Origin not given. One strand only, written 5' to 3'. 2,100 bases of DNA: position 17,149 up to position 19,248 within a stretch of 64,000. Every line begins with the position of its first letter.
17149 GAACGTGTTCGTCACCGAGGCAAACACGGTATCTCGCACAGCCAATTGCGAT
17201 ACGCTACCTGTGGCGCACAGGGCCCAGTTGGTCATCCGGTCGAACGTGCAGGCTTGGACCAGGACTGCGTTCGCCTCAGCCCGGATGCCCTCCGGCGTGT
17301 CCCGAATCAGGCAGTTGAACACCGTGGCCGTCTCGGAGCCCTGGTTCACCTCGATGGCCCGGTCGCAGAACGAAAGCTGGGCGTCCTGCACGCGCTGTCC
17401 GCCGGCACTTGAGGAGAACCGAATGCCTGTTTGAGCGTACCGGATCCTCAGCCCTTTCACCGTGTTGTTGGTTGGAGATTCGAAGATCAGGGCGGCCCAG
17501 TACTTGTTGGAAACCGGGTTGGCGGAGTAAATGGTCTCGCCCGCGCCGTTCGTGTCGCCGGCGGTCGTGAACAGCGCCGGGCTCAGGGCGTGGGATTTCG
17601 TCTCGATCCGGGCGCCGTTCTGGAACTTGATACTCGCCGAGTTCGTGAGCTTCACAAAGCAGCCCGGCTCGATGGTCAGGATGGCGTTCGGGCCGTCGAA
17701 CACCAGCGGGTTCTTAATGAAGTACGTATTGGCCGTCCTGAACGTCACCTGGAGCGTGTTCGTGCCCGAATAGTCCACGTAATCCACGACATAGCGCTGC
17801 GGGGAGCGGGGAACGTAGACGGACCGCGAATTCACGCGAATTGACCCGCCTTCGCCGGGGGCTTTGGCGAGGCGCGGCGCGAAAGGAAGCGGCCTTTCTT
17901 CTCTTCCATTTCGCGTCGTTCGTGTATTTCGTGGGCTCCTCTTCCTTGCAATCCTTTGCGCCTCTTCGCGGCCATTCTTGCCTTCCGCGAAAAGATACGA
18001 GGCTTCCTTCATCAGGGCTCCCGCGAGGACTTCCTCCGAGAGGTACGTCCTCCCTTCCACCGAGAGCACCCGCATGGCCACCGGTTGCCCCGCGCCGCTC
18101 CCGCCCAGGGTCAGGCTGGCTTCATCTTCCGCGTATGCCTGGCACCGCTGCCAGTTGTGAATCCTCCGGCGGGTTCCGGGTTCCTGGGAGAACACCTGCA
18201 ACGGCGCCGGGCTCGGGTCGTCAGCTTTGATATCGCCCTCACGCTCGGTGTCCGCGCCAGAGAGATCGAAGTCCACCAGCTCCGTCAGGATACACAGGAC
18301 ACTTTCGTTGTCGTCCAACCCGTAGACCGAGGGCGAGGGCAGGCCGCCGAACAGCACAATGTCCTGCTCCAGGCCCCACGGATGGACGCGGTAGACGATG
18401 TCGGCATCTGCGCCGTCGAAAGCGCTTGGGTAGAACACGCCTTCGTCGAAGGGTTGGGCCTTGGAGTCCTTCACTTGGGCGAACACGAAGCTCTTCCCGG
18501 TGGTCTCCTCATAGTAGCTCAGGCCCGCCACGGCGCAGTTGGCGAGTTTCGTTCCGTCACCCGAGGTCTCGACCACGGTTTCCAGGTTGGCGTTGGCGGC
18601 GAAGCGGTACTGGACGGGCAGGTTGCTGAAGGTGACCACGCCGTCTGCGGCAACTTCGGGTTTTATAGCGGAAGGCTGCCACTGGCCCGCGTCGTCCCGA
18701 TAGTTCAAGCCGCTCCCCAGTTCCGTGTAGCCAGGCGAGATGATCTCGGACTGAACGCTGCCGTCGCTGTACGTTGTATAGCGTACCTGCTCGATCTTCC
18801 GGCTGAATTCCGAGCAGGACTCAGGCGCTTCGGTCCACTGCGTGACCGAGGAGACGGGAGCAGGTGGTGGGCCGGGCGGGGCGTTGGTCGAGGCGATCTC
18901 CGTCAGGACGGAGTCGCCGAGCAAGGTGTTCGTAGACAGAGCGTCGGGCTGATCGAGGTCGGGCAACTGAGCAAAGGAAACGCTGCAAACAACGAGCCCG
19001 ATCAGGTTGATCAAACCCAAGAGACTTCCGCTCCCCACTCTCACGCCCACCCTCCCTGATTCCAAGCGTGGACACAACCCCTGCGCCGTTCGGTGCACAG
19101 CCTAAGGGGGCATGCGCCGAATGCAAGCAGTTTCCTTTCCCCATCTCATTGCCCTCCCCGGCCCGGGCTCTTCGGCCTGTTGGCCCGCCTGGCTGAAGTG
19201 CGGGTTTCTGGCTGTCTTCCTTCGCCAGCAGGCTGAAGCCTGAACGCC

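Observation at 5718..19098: Lower-GC 13-kb block: a giant LamG/beta-helix surface protein translationally coupled to a Sec-signal RHS toxin, with no known secretion-system marker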

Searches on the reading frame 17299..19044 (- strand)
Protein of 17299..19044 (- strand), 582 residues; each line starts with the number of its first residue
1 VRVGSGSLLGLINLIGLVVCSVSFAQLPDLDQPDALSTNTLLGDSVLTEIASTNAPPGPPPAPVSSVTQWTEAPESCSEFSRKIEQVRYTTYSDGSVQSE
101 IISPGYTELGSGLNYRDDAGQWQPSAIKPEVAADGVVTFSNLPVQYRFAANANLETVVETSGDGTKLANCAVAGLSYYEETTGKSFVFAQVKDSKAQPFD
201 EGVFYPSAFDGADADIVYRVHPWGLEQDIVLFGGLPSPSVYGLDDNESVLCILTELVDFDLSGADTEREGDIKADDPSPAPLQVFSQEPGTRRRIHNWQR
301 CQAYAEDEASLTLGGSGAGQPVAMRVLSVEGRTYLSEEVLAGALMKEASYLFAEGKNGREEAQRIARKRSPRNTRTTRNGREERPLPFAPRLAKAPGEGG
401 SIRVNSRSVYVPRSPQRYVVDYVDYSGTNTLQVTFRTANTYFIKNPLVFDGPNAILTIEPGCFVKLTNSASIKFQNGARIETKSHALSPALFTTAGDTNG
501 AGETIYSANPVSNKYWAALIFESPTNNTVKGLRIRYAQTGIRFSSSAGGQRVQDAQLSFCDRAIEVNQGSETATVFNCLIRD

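Call 62: find_homologous_proteins(query=A3, max_evalue=0.001)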
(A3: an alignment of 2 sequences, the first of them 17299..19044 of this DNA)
Query A3 (2 sequences) (582 aa, profile of the alignment): 4 proteins with E <= 0.001 among 8000 candidates.
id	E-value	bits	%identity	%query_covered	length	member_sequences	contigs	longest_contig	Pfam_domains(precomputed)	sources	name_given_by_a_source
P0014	6.1e-88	314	51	56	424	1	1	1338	-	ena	-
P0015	5.6e-72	261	35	87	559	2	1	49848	-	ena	-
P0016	6.4e-69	251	29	83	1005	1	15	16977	-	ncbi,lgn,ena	-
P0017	1.5e-6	45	28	14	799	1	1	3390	PF28492.1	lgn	-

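Call 63: find_encoding_contigs(protein=P0015, flank=10000, max_places=4)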
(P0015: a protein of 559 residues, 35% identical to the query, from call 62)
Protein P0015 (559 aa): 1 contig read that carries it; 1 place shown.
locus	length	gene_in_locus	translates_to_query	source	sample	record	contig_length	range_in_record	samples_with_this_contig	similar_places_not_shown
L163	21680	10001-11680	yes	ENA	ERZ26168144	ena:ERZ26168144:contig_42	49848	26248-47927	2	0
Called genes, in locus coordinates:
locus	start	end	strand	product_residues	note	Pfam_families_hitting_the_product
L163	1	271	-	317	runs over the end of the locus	-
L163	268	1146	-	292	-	PF01882:DUF58, PF13519:VWA_2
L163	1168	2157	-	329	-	PF20030:bpMoxR, PF00493:MCM (faint), PF07726:AAA_3, PF07728:AAA_5, PF17863:AAA_lid_2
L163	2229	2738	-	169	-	PF00588:SpoU_methylase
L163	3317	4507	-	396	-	PF07995:GSDH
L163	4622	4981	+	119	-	-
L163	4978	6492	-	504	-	PF00128:Alpha-amylase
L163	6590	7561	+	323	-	PF08534:Redoxin, PF00578:AhpC-TSA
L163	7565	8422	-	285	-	PF02163:Peptidase_M50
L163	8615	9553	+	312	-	PF03783:CsgG, PF13036:LpoB (faint)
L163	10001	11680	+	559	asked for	-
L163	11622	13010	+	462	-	PF18884:TSP3_bac (weak), PF13385:Laminin_G_3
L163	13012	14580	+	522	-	-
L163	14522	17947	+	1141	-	PF05593:RHS_repeat (faint), PF25023:TEN_YD-shell (weak)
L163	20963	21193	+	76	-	-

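Call 64: find_encoding_contigs(protein=P0016, flank=10000, max_places=6)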
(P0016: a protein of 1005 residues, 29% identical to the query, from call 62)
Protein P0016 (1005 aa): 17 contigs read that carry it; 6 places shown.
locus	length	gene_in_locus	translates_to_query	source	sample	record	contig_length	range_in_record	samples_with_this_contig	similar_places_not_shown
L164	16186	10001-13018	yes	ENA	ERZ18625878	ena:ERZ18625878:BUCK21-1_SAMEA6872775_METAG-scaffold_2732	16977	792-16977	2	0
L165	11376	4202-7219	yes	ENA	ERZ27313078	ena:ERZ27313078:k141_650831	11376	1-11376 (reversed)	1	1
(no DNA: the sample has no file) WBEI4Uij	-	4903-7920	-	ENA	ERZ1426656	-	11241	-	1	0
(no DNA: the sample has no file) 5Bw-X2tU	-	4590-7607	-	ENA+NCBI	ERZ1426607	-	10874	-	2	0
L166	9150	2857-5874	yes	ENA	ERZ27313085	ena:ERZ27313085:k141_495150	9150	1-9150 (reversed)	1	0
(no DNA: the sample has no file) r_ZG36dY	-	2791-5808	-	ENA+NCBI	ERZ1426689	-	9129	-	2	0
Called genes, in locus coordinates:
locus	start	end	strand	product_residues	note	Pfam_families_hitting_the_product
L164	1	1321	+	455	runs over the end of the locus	PF00145:DNA_methylase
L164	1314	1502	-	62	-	-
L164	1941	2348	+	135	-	-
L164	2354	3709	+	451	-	PF03237:Terminase_6N, PF17289:Terminase_6C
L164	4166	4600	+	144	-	PF04860:Phage_portal (weak)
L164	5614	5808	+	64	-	-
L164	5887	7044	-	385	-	-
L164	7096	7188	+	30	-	-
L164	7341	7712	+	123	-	-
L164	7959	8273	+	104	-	-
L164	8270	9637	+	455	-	PF00145:DNA_methylase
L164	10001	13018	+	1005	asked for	-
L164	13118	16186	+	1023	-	?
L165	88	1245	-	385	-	-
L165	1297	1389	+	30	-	-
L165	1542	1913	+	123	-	-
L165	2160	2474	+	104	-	-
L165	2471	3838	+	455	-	PF00145:DNA_methylase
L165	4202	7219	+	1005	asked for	-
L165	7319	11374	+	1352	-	?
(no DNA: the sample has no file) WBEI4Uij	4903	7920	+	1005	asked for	-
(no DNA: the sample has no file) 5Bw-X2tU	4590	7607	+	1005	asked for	-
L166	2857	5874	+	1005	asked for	-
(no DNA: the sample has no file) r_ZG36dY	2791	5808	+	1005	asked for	-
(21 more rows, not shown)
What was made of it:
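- In L164 the giant-RHS pair lies downstream of terminase, portal-like and DNA methylase genes (call 64).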

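Call 102: search_protein_families(library=pfam, proteins=[L165:7319-9118:+], max_evalue=0.01)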
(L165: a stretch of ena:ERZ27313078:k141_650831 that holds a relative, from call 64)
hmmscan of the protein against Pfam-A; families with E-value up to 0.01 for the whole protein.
L165:7319-9118:+ (600 aa): 1 family
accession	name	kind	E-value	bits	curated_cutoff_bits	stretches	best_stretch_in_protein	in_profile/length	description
PF05593.20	RHS_repeat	-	1.6e-08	35.1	22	1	299-332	1-34/38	RHS Repeat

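Call 113: search_protein_families(library=pfam, proteins=[P0016, L163:11622-13010:+], max_evalue=0.001)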
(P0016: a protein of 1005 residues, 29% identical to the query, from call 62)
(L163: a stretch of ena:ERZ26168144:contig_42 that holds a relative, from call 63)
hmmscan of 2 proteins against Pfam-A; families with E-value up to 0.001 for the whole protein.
P0016 (1005 aa): 0 families

L163:11622-13010:+ (462 aa): 2 families
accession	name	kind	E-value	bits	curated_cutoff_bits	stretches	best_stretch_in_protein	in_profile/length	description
PF13385.13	Laminin_G_3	-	9.3e-22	78.2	27.6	1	239-390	2-151/151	Concanavalin A-like lectin/glucanases superfamily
PF18884.5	TSP3_bac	-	8.5e-08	32.4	25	1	163-183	1-21/22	Bacterial TSP3 repeat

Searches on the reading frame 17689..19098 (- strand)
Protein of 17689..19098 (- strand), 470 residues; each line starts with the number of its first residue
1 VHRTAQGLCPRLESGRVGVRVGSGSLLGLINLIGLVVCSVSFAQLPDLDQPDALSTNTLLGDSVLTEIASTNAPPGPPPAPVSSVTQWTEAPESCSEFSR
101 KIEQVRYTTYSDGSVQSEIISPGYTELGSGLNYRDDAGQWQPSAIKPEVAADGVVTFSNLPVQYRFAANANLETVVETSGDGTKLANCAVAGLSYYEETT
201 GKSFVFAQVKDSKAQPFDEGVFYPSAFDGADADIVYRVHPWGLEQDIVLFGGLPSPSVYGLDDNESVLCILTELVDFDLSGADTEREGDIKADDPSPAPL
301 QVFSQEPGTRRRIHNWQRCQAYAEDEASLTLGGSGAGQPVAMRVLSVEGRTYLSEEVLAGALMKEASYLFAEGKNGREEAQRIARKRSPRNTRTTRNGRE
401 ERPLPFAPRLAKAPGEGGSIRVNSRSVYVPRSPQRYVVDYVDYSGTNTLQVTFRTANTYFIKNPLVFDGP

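Call 39: search_protein_families(library=pfam, proteins=[window:17689-19098:-], max_evalue=1)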
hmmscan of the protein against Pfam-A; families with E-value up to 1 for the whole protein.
window:17689-19098:- (470 aa): 0 families

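Call 86: search_protein_representatives(protein=window:17689-19044:-)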
Query: 452 residues. Proteins with E-value up to 0.001 (for the whole library): 1600; up to 1e-10: 581; up to 1e-30: 25. The best 150 are listed.
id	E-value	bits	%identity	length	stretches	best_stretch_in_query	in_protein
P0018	0.0e+00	1014.4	100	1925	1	1-452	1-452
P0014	3.4e-98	345.6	52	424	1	42-367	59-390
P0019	2.0e-77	277.2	43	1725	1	76-451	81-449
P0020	1.3e-76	274.5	43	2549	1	73-451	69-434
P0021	3.9e-75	269.6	44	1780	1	45-451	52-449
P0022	4.8e-74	266.0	45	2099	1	96-451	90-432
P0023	2.3e-70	253.9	42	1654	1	104-451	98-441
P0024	1.7e-69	251.0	43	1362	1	95-451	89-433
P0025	4.2e-66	239.9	44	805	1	106-451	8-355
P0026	5.2e-66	239.5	39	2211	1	60-451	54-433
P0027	2.3e-60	220.9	41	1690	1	101-451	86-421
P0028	1.3e-59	218.5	39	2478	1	28-451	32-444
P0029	1.6e-59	218.2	40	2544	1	50-451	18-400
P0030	7.9e-59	215.9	40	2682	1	100-451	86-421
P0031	1.6e-57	211.5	41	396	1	51-361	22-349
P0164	3.9e-16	75.2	35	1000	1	90-257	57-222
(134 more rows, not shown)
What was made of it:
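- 13267..19044 (-): Giant accessory protein, 1925 aa from GTG 19044; the ORF extends to 19098. Order of parts: signal peptide (aa 1-25), GND domain (aa ~45-452), beta-helix (aa ~453-722), then TSP3 repeats with three LamG domains, then a ConA-like C-terminal domain. The 1925-aa product equals P0018 (call 86).
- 17689..18912 (-): GND: an unnamed N-terminal all-beta domain of the giant. The representative library holds 1600 clusters at E<=1e-3 and 581 at E<=1e-10, mostly at the N-terminus of 1000-2800-aa proteins (call 86).
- Checked: That gives 1925 aa, identical to P0018 in the representative library (call 86).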

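Call 92: find_related_loci(query=A4, collection=viral_contigs, flank=10000)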
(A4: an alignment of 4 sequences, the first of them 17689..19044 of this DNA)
Query A4 (452 aa) in viral_contigs; peptide patterns used: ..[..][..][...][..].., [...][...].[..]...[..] (x = any residue, [..] = any of these).
189 stretches matched a pattern, but none encodes a relative of the query by tblastn (E <= 1e-3).
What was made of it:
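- The giant's N-terminal domain has no relative in 2.9 million viral contigs (call 92).
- Tried and rejected: No relatives were found (call 92), which argues against a phage origin.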

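Call 97: search_protein_families(library=ncbifam, proteins=[window:17689-19044:-], max_evalue=0.1)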
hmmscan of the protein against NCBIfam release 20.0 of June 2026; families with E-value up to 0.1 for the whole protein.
window:17689-19044:- (452 aa): 0 families
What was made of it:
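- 17689..18912 (-): No Pfam or NCBIfam hit (calls 39, 97).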

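Call 106: predict_structure(alignment_id=A5)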
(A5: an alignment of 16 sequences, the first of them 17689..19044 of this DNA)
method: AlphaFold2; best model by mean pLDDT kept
length: 452 residues; sequences in the alignment: 16
mean_pLDDT: 77.0   pTM: 0.75
mean pLDDT of the five models: 77.0, 75.9, 75.5, 75.2, 72.6
residues with pLDDT >= 90: 185; 70-90: 133; 50-70: 45; < 50: 89
segments of 3 or more residues with pLDDT < 50: 1-52, 356-358, 376-406
pLDDT, mean of each block of 10 residues (from residue 1): 40 39 38 40 43 63 92 84 92 94 88 88 92 93 94 94 84 94 90 93 95 94 92 92 94 93 86 92 82 85 73 60 92 94 91 61 58 55 42 38 55 89 76 73 73 48
secondary structure, 60 per line:
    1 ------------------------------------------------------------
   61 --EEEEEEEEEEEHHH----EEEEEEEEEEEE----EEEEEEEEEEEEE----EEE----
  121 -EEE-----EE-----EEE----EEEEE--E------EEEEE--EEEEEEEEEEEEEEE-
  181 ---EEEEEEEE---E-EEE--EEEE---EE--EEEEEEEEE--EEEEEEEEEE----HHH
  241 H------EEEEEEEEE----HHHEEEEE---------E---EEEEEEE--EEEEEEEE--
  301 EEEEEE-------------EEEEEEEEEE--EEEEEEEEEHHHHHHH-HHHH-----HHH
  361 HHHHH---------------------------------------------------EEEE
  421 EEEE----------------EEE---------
elements in order: E63-73 E81-92 E97-109 E114-116 E122-124 E137-139 E144-148 E158-162 E165-179 E184-191 E197-199 E202-205 E213-221 E224-233 H238-241 E248-256 E264-268 E282-288 E291-298 E301-306 E320-329 E332-340 H341-347 H349-352 H358-365 E417-424 E441-443
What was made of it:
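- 17689..18912 (-): The AF2 model has pLDDT 77 overall and 85-94 over aa 60-350, and is all-beta (call 106).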

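Call 108: fold_search(model_id=the predicted structure, library=pdb)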
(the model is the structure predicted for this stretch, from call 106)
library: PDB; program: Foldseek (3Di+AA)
matches with E <= 10: 567; with E <= 0.001: 0
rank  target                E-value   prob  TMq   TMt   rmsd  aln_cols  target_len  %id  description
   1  3afj_A                5.8e-03  0.63  0.18  0.11  19.9       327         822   11  Crystal Structure of Cellvibrio gilvus Cellobiose Phosphorylase triple mutant (released 2011-03-23)
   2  2cqs_A                6.1e-03  0.69  0.19  0.12  20.5       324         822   12  Crystal Structure of Cellvibrio gilvus Cellobiose Phosphorylase Crystallized from Ammonium Sulfate (released 2006-05-16)
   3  3rrs_A                9.6e-03  0.57  0.19  0.12  20.6       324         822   12  Crystal structure analysis of cellobiose phosphorylase from Cellulomonas uda (released 2012-05-09)
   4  3s4c                  1.1e-02  0.44  0.17  0.11  20.1       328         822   11  Lactose phosphorylase in complex with sulfate (released 2012-06-27)
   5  3act_A                1.3e-02  0.47  0.18  0.12  20.4       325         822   11  Crystal Structure of Cellvibrio gilvus Cellobiose Phosphorylase Histidine mutant (released 2010-12-22)
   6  3j7h_A                1.7e-02  0.77  0.25  0.12  16.4       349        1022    9  Structure of beta-galactosidase at 3.2-A resolution obtained by cryo-electron microscopy (released 2014-07-30)
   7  5nxh_A                2.5e-02  0.09  0.07  0.06  42.8       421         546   11  Crystal structure of the carboxy-terminal region of the bacteriophage T4 proximal long tail fibre protein gp34, residu (released 2017-07-12)
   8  4d64_A                2.5e-02  0.06  0.08  0.10  24.7       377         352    7  Structure of porin Omp-Pst1 from P. stuartii; the crystallographic symmetry generates a dimer of trimers. (released 2016-03-09)
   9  8r70_A                2.7e-02  0.87  0.24  0.19   9.5       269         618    7  Polysaccharide lyase BtPL33HA (BT4410) Y291A with HA dp4 (released 2024-12-04)
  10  8r71_B                2.8e-02  0.85  0.24  0.19   8.8       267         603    7  Polysaccharide lyase BtPL33HA (BT4410) Y291A with HAdp4 collected at 1.22 A (released 2024-12-04)
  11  4uxe_B                3.0e-02  0.10  0.07  0.08  41.6       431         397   10  Crystal structure of the carboxy-terminal region of the bacteriophage T4 proximal long tail fibre protein gp34, P21 se (released 2015-08-19)
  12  9hpm_A                3.4e-02  0.66  0.25  0.13  17.6       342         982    9  E. coli beta-galactosidase labeled with Chromeo P503 dye purified using MISO from 1ug (released 2025-11-05)
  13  6cvm_A                3.8e-02  0.47  0.25  0.13  18.6       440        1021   10  Atomic resolution cryo-EM structure of beta-galactosidase (released 2018-05-30)
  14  8bz7_A                3.8e-02  0.06  0.07  0.06  26.1       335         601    8  Crystal structure of the L. monocytogenes RmlT in complex with TDP-rhamnose (released 2023-12-27)
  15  6kuz_D                4.4e-02  0.51  0.23  0.12  17.4       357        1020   10  E.coli beta-galactosidase (E537Q) in complex with fluorescent probe KSL01 (released 2020-07-08)
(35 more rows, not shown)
